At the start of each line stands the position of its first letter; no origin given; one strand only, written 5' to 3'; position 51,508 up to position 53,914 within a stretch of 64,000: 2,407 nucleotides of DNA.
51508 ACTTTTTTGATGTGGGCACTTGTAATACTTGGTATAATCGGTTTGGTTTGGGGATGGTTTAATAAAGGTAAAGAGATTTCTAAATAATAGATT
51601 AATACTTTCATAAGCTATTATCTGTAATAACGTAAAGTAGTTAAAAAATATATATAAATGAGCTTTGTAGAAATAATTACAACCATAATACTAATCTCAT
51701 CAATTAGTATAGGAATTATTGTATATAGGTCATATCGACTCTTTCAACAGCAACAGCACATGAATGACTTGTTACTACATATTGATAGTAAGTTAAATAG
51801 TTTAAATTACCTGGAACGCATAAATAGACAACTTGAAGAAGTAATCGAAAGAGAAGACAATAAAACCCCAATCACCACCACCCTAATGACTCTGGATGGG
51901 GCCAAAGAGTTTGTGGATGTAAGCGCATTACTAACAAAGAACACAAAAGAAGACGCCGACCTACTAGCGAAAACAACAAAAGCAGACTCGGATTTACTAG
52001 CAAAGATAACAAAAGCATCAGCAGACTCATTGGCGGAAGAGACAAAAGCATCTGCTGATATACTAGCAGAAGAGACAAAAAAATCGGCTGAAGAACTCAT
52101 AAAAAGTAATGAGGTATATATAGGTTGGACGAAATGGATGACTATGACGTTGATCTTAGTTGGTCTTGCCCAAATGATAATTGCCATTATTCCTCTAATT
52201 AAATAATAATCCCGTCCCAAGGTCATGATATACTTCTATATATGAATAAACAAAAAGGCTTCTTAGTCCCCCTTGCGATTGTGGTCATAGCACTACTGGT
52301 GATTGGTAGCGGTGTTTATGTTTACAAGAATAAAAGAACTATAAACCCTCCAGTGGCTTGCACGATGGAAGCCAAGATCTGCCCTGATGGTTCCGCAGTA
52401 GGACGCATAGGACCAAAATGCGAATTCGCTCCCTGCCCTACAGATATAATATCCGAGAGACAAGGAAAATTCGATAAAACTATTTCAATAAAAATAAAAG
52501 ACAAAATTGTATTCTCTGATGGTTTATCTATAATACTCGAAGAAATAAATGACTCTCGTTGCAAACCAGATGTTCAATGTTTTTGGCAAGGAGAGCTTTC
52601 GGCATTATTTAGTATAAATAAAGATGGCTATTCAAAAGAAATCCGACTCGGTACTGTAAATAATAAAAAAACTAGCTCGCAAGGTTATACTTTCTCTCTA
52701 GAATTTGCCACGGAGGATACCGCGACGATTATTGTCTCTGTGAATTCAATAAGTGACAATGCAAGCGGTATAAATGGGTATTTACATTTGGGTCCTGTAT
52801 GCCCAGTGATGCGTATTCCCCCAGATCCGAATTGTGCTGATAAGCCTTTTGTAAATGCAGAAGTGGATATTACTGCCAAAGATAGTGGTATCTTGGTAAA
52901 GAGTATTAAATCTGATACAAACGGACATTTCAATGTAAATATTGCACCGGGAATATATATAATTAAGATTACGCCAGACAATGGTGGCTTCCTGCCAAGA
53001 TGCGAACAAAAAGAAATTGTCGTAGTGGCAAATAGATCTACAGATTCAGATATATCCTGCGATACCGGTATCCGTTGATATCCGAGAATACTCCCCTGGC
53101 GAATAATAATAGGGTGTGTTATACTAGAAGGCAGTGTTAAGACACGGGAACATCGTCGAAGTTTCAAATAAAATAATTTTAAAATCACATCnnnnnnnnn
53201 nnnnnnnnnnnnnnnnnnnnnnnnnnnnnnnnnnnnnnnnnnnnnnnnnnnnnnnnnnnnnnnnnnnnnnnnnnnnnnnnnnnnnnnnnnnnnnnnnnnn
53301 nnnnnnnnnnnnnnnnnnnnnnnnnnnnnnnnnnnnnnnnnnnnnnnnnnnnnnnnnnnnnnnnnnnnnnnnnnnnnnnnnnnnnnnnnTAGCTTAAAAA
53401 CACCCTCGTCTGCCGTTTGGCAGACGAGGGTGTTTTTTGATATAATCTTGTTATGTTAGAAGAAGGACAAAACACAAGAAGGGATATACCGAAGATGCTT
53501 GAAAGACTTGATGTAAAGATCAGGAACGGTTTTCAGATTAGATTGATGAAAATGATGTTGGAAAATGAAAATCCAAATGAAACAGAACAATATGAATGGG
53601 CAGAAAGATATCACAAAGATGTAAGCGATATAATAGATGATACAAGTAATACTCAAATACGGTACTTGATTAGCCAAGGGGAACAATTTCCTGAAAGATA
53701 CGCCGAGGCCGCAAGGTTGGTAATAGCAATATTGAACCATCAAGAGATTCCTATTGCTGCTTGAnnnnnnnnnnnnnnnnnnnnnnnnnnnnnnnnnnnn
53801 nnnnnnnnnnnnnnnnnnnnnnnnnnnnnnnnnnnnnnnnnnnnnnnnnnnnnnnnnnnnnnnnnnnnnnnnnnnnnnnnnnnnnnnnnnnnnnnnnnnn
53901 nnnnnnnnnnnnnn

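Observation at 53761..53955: Promoter-to-terminator bounded 160-nt structured RNA candidate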

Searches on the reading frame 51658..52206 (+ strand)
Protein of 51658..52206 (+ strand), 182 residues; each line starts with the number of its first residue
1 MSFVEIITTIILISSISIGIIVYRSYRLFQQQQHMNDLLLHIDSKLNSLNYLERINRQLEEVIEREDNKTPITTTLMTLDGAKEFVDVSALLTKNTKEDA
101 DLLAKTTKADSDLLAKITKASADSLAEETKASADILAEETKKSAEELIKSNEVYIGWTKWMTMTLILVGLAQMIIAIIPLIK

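Call 11: search_protein_families(library=pfam, proteins=[window:51658-52206:+], max_evalue=0.1)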
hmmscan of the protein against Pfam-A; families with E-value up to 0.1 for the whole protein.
window:51658-52206:+ (182 aa): 3 families
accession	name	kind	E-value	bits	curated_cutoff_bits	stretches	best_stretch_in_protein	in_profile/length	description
PF04136.21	COG3_N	-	0.012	16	27.9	1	25-86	48-110/147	Conserved oligomeric Golgi complex subunit 3, N-terminal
PF13949.11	ALIX_LYPXL_bnd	-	0.013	15.2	30.8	1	34-151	134-254/295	ALIX V-shaped domain binding to HIV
PF20070.4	DUF6466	-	0.014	16.2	25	1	87-152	59-120/146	Family of unknown function (DUF6466)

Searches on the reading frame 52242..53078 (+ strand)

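Call 11: search_protein_families(library=pfam, proteins=[window:52242-53078:+], max_evalue=0.1)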
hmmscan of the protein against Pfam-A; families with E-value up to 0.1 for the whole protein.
window:52242-53078:+ (278 aa): 2 families
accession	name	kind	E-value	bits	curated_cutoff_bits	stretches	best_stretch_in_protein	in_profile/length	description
PF17802.7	SpaA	-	0.0021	18.6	23.1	1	201-265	14-80/91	Prealbumin-like fold domain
PF01060.29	TTR-52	-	0.0026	18.7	24.9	1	198-233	6-44/79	Transthyretin-like family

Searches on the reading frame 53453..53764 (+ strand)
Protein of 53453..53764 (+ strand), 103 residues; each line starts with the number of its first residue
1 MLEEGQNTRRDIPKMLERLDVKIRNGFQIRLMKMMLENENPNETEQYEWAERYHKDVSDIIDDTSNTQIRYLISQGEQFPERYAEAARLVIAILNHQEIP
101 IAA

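Call 11: search_protein_families(library=pfam, proteins=[window:53453-53764:+], max_evalue=0.1)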
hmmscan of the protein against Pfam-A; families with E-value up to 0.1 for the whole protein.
window:53453-53764:+ (103 aa): 0 families

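Call 52: find_homologous_proteins(query=window:53453-53761:+, max_evalue=0.00001)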
Query window:53453-53761:+ (103 aa): 1 proteins with E <= 0.00001 among 1 candidates.
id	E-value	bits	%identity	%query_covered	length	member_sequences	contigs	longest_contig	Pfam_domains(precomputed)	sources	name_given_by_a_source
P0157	5.2e-51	189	100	86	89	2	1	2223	-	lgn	-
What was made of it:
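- Tried and rejected: A homologue search with the upstream 103-aa protein found only itself (call 52).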

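Call 84: search_protein_families(library=ncbifam, proteins=[window:53453-53764:+], max_evalue=0.1)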
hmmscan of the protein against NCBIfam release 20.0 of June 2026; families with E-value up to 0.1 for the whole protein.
window:53453-53764:+ (103 aa): 0 families

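Call 85: search_protein_families(library=padloc, proteins=[window:53453-53764:+], max_evalue=0.1)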
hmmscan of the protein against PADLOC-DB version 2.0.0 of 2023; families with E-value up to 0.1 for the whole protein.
window:53453-53764:+ (103 aa): 1 family
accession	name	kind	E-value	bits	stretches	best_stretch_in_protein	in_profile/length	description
PDLC03961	ShosA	-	0.001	16.4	1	30-87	38-97/303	-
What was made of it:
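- The neighbours in the window have no family assignment (calls 11, 84, 85).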
